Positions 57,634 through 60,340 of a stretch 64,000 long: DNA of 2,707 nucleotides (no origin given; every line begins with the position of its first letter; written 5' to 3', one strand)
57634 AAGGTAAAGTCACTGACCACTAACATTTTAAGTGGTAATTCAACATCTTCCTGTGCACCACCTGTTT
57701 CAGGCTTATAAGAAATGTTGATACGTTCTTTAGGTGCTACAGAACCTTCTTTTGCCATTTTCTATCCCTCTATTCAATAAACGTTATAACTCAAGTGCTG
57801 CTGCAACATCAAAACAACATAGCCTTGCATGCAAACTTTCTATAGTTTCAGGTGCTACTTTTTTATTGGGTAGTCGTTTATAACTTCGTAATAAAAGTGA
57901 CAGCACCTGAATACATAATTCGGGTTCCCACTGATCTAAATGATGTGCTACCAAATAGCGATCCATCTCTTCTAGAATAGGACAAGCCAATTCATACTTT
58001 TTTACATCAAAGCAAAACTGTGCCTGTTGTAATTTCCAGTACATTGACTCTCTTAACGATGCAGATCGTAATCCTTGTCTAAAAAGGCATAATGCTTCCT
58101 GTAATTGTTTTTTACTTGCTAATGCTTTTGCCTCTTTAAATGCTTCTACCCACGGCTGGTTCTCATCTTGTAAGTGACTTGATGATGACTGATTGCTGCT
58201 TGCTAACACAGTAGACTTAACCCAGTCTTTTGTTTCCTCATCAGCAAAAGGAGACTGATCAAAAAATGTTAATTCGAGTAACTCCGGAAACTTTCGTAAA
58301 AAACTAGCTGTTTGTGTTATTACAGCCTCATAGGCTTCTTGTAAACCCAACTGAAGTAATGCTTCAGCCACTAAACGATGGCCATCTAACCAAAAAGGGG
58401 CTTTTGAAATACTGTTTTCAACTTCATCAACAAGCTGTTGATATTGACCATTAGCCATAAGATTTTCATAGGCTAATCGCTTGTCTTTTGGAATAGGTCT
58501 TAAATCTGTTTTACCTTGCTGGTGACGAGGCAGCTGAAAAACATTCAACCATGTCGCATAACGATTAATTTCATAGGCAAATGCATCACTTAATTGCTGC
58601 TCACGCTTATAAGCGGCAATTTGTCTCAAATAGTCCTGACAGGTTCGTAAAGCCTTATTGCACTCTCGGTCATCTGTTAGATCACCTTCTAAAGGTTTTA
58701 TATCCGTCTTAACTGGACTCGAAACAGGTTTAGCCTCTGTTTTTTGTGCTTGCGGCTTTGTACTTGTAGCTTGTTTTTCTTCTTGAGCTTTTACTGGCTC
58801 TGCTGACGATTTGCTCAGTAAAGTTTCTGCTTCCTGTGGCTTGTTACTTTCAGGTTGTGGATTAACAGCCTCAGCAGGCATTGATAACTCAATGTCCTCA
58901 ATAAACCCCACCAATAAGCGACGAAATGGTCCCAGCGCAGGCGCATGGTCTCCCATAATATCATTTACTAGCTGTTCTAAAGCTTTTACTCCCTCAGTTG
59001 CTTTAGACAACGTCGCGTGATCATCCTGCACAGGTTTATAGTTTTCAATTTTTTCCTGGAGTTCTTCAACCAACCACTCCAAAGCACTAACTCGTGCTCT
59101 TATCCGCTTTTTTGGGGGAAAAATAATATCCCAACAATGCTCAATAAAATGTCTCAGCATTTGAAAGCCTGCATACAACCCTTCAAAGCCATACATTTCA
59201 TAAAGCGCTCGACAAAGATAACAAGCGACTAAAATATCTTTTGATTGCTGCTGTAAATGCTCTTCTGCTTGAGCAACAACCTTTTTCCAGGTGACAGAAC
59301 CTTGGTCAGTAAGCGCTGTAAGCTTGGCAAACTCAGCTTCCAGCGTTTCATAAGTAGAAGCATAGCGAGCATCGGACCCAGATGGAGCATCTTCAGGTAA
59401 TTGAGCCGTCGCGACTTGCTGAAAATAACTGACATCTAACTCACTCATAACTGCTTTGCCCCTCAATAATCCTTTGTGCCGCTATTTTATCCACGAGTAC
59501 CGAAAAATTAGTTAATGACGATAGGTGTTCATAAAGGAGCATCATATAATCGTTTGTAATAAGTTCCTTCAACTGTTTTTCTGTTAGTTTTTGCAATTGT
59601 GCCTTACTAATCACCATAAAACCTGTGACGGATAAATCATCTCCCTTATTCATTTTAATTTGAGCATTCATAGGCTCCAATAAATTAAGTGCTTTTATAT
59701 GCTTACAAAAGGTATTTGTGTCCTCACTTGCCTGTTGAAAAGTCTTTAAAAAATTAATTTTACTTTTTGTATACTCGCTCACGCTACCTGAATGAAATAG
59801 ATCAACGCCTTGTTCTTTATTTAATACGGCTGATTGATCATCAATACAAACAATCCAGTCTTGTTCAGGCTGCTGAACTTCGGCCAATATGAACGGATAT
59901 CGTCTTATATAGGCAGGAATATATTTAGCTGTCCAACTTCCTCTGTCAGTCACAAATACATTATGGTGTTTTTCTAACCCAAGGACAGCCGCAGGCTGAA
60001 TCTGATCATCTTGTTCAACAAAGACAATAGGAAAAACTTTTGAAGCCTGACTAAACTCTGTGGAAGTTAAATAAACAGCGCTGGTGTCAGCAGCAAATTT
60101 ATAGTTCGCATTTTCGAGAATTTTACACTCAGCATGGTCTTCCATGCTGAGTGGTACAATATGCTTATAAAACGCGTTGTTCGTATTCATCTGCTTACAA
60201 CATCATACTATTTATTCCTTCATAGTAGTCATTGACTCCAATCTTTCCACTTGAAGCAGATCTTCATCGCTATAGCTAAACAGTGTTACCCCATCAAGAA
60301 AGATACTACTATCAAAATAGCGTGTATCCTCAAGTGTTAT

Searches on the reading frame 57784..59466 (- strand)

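Call 36: search_protein_families(library=pfam, proteins=[window:57784-59466:-], max_evalue=0.000001)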
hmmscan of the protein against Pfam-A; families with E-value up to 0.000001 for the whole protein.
window:57784-59466:- (560 aa): 2 families
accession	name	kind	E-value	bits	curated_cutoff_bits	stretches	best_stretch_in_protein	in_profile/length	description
PF16989.10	T6SS_VasJ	-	2.8e-67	227.3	26.2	1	271-524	2-254/255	Type VI secretion, EvfE, EvfF, ImpA, BimE, VC_A0119, VasJ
PF06812.17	ImpA_N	-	1.3e-27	96.7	26.9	1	21-133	2-118/119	ImpA, N-terminal, type VI secretion system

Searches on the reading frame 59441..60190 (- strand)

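Call 36: search_protein_families(library=pfam, proteins=[window:59441-60190:-], max_evalue=0.000001)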
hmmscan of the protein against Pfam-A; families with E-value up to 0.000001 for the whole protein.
window:59441-60190:- (249 aa): 1 family
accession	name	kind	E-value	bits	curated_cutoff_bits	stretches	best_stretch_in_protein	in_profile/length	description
PF07277.16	SapC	-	4e-65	219.9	28.9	1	14-231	1-219/220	SapC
